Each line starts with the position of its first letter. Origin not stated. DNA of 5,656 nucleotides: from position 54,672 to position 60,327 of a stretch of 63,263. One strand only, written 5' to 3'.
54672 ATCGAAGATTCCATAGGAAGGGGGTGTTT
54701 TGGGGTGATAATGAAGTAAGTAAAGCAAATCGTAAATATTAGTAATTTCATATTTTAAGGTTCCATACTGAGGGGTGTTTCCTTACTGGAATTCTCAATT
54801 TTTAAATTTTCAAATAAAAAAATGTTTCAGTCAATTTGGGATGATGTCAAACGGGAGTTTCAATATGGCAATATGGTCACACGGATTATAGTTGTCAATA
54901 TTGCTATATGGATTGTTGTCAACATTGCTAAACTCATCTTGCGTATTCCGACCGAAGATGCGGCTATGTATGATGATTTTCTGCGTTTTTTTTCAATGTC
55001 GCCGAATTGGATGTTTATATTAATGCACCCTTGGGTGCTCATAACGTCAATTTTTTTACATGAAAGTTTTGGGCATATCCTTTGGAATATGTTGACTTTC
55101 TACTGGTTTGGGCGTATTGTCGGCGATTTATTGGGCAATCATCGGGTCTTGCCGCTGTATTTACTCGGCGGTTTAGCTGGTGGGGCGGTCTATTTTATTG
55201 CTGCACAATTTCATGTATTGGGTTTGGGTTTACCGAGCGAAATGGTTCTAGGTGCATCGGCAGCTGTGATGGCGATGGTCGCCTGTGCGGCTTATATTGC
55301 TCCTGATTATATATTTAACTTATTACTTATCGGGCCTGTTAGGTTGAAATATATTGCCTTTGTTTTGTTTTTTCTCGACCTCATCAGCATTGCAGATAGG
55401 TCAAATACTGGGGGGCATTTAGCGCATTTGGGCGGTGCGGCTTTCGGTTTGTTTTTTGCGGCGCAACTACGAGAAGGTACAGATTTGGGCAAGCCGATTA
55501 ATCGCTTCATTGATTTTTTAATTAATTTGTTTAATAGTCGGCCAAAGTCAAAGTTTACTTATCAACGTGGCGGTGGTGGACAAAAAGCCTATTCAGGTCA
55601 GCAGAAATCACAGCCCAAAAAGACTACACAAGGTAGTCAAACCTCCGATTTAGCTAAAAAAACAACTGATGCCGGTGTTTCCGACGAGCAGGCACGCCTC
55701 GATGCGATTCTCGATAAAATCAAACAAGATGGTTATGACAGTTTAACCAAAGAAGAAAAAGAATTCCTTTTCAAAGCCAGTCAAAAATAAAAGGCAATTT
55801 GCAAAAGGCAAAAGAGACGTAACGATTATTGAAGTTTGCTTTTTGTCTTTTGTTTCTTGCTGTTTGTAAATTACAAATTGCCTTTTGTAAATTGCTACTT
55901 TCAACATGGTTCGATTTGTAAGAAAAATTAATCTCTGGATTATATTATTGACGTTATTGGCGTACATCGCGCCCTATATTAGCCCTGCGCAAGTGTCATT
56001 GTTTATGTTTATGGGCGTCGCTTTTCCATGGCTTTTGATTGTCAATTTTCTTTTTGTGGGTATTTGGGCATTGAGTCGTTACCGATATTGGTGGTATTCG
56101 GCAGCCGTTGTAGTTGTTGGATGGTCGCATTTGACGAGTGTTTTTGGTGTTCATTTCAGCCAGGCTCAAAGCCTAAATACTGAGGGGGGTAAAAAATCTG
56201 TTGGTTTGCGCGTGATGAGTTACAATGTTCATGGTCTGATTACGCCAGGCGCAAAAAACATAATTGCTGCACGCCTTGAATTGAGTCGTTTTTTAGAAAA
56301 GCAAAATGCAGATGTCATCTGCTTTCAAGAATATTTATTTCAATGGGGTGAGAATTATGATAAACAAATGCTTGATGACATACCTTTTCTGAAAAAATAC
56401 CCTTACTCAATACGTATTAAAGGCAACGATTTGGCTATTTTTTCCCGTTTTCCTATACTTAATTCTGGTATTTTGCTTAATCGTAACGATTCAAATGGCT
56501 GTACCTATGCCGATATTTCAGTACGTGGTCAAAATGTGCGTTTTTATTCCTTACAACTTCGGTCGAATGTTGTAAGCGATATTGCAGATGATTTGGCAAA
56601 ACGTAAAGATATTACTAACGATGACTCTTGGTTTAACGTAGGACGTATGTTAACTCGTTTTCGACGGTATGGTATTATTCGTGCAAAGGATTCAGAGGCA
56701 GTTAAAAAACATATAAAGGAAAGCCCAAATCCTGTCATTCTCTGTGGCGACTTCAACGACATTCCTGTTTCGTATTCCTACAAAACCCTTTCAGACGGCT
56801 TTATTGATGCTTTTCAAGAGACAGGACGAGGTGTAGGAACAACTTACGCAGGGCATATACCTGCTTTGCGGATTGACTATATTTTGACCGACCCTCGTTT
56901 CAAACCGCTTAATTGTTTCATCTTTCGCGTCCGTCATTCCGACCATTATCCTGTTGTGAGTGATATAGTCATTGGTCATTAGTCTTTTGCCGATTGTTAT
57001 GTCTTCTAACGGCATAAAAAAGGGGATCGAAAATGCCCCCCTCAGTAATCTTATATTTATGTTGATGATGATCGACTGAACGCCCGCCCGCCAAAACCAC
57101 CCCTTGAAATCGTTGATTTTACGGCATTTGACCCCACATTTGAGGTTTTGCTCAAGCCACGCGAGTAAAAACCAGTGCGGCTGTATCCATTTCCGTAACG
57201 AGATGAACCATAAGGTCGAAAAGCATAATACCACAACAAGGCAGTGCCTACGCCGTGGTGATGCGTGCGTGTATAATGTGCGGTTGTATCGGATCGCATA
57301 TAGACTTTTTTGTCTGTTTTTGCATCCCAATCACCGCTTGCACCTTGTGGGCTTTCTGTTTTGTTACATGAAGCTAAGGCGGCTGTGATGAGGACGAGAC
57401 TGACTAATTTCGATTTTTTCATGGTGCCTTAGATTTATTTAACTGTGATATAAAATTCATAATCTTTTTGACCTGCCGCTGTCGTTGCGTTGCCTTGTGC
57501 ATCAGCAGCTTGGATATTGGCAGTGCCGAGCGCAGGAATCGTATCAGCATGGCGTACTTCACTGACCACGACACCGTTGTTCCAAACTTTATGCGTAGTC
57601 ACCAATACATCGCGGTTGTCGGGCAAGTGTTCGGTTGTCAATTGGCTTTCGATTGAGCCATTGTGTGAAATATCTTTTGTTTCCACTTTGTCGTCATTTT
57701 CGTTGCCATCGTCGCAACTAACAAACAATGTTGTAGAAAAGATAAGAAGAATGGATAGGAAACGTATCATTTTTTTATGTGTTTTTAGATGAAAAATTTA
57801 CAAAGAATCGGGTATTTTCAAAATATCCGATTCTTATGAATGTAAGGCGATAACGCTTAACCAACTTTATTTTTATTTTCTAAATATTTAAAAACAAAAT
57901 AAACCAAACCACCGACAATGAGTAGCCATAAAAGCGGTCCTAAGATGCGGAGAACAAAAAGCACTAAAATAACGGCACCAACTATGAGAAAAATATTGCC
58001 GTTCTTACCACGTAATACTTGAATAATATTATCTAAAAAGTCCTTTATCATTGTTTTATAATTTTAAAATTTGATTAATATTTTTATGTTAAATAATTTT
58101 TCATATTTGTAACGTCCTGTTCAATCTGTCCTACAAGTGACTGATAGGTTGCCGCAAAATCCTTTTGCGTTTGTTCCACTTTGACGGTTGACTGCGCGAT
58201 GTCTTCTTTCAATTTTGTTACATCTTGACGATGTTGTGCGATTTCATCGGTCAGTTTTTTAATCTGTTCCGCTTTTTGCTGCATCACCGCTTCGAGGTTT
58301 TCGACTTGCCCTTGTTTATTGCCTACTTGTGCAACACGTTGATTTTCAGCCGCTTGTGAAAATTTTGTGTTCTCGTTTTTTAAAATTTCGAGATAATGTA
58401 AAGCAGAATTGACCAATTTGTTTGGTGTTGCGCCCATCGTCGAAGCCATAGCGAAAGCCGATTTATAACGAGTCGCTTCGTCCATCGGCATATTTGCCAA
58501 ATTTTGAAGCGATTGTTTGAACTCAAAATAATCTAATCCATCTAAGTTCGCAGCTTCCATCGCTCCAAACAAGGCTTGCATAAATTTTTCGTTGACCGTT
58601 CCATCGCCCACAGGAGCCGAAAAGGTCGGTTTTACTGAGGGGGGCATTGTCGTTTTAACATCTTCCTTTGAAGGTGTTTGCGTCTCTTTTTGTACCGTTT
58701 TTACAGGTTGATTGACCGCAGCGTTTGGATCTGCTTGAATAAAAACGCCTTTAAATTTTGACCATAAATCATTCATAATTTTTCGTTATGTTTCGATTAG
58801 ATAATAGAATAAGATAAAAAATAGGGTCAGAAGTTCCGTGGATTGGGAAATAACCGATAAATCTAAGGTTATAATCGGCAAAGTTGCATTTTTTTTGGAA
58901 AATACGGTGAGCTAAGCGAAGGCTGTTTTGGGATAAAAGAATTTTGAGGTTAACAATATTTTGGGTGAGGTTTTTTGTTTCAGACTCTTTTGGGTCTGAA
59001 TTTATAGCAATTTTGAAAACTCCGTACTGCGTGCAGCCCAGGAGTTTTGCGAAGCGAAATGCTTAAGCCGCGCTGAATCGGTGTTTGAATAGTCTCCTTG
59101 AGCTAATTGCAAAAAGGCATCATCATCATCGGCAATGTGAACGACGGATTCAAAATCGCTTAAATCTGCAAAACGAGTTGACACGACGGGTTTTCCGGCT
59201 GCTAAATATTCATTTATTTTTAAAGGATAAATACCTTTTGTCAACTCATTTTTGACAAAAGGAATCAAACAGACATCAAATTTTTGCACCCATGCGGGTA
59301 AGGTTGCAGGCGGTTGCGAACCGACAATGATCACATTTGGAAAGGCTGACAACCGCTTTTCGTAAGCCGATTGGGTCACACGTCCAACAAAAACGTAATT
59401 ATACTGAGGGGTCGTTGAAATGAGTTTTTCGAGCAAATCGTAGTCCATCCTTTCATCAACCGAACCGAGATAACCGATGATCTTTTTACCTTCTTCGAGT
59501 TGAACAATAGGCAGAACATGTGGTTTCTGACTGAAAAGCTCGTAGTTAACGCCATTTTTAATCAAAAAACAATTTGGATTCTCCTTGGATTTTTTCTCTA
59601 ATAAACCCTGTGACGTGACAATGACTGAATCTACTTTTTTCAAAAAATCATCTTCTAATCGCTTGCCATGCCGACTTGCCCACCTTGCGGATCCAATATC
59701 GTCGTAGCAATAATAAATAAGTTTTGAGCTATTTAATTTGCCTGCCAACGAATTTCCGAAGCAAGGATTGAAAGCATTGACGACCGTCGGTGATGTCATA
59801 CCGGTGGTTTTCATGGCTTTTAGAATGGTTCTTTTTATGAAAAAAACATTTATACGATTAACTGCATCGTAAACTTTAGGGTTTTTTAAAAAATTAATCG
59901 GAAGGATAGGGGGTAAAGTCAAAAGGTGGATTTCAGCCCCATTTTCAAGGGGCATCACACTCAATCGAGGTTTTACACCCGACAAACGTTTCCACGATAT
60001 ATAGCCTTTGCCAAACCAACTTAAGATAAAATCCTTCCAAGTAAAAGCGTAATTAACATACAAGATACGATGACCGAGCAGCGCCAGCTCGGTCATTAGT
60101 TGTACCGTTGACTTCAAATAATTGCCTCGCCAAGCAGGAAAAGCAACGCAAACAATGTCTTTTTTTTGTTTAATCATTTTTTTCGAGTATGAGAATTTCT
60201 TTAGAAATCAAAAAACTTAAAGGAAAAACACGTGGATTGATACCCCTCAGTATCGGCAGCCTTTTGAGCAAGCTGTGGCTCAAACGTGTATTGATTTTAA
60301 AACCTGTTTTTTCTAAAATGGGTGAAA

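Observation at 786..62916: Hyper-abundant non-palindromic 10-mer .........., about one copy per 1.3 kb, on both strands, inside and outside genes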

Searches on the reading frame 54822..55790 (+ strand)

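Call 47: search_protein_families(library=pfam, max_evalue=0.000001, proteins=[window:54822-55790:+])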
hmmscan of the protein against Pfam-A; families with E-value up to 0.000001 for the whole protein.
window:54822-55790:+ (322 aa): 2 families
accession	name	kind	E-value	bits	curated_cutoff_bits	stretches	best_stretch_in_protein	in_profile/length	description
PF01694.28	Rhomboid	-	1.1e-19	71.5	22.6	1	70-216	4-140/143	Rhomboid domain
PF20216.3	DUF6576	-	9.3e-08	32.5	27.3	1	289-321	14-46/47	Family of unknown function (DUF6576)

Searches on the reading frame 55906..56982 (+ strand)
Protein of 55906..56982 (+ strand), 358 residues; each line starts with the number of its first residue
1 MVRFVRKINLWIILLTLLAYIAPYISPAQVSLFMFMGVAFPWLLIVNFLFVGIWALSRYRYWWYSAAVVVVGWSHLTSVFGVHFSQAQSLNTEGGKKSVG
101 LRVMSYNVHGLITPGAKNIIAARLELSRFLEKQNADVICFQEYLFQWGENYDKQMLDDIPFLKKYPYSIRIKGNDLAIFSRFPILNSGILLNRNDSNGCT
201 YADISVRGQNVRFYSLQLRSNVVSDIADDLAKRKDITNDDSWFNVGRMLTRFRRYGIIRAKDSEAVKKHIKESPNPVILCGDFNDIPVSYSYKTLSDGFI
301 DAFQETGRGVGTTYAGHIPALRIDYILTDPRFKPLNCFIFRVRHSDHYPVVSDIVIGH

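Call 47: search_protein_families(library=pfam, max_evalue=0.000001, proteins=[window:55906-56982:+])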
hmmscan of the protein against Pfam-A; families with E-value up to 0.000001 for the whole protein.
window:55906-56982:+ (358 aa): 1 family
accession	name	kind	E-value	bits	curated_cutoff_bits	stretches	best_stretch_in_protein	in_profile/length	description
PF03372.29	Exo_endo_phos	-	3.5e-25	89.4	24.5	1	104-347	1-225/225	Endonuclease/Exonuclease/phosphatase family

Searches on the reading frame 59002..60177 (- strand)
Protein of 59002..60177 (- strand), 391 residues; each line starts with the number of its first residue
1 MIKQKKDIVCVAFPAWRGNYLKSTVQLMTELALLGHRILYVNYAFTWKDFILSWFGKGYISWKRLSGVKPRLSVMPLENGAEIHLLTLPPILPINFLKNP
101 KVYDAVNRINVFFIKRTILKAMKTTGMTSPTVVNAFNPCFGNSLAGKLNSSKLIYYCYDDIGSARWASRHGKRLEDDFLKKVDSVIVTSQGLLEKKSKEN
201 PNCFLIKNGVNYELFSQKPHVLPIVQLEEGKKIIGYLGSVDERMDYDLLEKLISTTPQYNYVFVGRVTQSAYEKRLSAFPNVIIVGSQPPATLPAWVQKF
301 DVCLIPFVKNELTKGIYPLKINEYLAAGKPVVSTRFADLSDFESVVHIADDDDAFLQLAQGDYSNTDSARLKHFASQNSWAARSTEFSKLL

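Call 47: search_protein_families(library=pfam, max_evalue=0.000001, proteins=[window:59002-60177:-])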
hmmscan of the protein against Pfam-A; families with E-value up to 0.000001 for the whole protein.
window:59002-60177:- (391 aa): 1 family
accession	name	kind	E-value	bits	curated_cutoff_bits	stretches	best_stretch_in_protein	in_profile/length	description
PF13692.12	Glyco_trans_1_4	-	1.2e-09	39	27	1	232-341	2-113/142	Glycosyl transferases group 1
